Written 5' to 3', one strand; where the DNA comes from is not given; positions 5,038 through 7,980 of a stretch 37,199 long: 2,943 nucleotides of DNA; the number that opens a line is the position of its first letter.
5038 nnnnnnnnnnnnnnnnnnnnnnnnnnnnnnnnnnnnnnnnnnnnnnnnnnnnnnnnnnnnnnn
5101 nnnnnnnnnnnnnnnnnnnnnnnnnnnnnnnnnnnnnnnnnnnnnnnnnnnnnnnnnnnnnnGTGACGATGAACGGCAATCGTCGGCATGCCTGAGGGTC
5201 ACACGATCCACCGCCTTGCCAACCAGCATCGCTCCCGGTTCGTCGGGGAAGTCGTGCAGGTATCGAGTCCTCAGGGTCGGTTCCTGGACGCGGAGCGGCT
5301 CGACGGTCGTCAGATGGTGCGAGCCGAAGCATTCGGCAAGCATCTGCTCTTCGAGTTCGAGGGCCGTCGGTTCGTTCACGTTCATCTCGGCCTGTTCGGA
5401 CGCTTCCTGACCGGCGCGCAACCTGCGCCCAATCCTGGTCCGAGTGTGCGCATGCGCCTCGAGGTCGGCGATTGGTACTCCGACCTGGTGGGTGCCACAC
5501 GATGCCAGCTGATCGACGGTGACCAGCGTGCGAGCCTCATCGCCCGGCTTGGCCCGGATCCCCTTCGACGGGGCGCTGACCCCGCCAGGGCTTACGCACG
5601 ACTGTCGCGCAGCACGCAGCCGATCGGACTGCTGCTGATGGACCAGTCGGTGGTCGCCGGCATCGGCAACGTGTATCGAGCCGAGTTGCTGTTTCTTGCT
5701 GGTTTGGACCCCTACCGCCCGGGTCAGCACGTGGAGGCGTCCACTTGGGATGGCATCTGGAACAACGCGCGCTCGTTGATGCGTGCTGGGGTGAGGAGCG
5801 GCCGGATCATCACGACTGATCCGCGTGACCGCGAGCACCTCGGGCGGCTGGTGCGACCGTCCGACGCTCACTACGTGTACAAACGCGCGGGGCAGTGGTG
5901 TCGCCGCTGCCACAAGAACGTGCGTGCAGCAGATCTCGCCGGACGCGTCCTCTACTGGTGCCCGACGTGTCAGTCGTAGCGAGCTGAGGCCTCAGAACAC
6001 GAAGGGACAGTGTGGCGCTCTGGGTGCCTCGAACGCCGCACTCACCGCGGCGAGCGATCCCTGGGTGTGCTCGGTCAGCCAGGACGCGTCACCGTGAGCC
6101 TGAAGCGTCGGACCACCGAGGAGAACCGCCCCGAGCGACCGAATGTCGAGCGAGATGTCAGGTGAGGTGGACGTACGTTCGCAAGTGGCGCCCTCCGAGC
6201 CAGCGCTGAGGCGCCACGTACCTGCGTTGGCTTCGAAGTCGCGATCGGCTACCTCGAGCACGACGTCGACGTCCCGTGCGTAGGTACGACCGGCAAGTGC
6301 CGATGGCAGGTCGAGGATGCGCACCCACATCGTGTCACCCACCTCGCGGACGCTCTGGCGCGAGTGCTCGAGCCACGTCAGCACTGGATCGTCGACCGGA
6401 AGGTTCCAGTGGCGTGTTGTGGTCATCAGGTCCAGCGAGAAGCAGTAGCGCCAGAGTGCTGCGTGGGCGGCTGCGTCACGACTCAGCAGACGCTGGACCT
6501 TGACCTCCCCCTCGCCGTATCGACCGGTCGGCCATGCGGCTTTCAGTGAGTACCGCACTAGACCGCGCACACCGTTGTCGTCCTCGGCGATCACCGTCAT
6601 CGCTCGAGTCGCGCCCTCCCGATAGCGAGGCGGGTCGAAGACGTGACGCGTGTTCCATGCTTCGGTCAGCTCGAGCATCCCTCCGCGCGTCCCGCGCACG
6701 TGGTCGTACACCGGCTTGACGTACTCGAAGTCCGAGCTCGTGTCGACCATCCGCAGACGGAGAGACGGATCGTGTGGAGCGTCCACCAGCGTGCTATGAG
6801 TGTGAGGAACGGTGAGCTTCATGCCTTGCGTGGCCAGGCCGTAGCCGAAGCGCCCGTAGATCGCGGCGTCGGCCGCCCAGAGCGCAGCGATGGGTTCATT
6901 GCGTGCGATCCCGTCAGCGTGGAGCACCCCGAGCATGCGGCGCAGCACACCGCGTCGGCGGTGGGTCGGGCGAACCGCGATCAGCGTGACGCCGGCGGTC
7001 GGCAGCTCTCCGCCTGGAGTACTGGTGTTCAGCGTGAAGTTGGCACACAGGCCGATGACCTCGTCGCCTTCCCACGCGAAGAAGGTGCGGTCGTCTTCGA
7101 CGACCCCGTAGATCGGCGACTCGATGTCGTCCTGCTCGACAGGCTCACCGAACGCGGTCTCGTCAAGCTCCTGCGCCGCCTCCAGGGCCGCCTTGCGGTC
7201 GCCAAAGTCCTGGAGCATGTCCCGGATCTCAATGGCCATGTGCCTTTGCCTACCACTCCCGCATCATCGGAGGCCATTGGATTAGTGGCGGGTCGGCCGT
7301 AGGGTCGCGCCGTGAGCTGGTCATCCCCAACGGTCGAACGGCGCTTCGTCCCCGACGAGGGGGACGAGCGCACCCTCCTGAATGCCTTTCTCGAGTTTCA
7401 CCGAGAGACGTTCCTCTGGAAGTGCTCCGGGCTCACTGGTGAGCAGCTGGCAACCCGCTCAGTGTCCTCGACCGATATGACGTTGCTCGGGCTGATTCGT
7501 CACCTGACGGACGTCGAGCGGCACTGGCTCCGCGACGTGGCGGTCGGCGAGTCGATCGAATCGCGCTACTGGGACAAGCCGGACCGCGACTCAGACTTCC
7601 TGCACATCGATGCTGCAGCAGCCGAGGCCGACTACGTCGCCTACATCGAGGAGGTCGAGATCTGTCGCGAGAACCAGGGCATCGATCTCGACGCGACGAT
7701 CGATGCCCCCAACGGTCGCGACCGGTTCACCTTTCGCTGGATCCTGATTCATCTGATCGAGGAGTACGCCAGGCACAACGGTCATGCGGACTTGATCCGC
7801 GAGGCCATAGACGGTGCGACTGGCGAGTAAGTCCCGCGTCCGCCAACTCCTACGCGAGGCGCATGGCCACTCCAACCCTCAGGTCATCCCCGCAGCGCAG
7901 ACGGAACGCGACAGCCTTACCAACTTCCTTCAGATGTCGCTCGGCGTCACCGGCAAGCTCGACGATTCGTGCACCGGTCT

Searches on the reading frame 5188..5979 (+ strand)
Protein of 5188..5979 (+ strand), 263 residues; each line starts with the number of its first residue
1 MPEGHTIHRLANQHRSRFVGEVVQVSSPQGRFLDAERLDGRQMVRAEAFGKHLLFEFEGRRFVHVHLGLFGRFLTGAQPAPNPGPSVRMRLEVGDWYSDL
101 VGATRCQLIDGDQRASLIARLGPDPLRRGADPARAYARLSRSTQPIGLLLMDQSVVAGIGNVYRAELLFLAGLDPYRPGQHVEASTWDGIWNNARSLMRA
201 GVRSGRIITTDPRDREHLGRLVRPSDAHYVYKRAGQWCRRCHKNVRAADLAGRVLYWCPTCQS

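Call 7: search_protein_families(library=pfam, proteins=[window:5188-5979:+])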
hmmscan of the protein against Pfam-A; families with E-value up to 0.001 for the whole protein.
window:5188-5979:+ (263 aa): 2 families
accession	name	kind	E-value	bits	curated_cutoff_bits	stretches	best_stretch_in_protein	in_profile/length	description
PF06831.19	H2TH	-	1.5e-21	76.6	34.7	1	121-210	1-90/93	Formamidopyrimidine-DNA glycosylase H2TH domain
PF01149.29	Fapy_DNA_glyco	-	5.5e-11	43.6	25.5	1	1-93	1-100/117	Formamidopyrimidine-DNA glycosylase N-terminal domain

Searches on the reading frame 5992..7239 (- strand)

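Call 7: search_protein_families(library=pfam, proteins=[window:5992-7239:-])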
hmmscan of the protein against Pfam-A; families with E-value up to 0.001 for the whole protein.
window:5992-7239:- (415 aa): 5 families
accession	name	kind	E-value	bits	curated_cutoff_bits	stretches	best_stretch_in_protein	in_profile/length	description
PF13527.13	Acetyltransf_9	-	5.6e-25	88.2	25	1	17-135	8-126/127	Acetyltransferase (GNAT) domain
PF17668.7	Acetyltransf_17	-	1.9e-16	61.2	25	1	187-308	1-114/114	Acetyltransferase (GNAT) domain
PF13530.11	SCP2_2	-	2.3e-16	60.7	23.2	1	312-412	2-105/105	Sterol carrier protein domain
PF00583.31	Acetyltransf_1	-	3.7e-05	24.4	20.7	1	26-104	8-82/116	Acetyltransferase (GNAT) family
PF13508.13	Acetyltransf_7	-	7.1e-05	23.6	27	1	50-133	3-82/84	Acetyltransferase (GNAT) domain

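Call 8: search_protein_families(library=ncbifam, proteins=[window:5992-7239:-])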
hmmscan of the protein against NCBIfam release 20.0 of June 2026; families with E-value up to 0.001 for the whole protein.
window:5992-7239:- (415 aa): 6 families
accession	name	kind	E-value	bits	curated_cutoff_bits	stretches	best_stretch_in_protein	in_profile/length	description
NF002367.0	PRK01346.1-4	subfamily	3.8e-110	368.7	259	1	20-415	16-411/411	hypothetical protein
NF002368.0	PRK01346.1-5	equivalog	2.3e-64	217.7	576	1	22-408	20-395/402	enhanced intracellular survival protein Eis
NF002369.0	PRK01346.1-6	equivalog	3e-57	194.6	463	1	73-415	95-434/434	hypothetical protein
NF002366.0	PRK01346.1-3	equivalog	1.3e-48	165.7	624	1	42-415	38-405/405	hypothetical protein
NF002364.0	PRK01346.1-1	equivalog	2.1e-33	116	701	1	56-405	59-398/408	enhanced intracellular survival protein Eis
NF002365.0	PRK01346.1-2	subfamily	1.1e-32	113.4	788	1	25-415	24-412/412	hypothetical protein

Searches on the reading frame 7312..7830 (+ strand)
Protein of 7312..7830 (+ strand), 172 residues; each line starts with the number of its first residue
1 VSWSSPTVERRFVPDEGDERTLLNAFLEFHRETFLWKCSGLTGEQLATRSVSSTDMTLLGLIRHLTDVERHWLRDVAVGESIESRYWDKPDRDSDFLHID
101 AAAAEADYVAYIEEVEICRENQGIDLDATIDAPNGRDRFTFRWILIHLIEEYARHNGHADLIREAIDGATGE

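Call 7: search_protein_families(library=pfam, proteins=[window:7312-7830:+])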
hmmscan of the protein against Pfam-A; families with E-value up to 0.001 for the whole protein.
window:7312-7830:+ (172 aa): 3 families
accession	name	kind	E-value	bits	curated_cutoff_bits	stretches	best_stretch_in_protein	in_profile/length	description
PF04978.18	MST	-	1.1e-39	136.7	27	1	23-168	2-149/149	Mycothiol-S-transferase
PF12867.12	DinB_2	-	1.7e-07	32.2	24.8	1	27-158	2-127/128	DinB superfamily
PF05163.17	DinB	-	0.0002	21.8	23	1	26-158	11-137/165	DinB family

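Call 8: search_protein_families(library=ncbifam, proteins=[window:7312-7830:+])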
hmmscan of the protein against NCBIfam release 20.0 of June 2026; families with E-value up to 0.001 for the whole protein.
window:7312-7830:+ (172 aa): 0 families
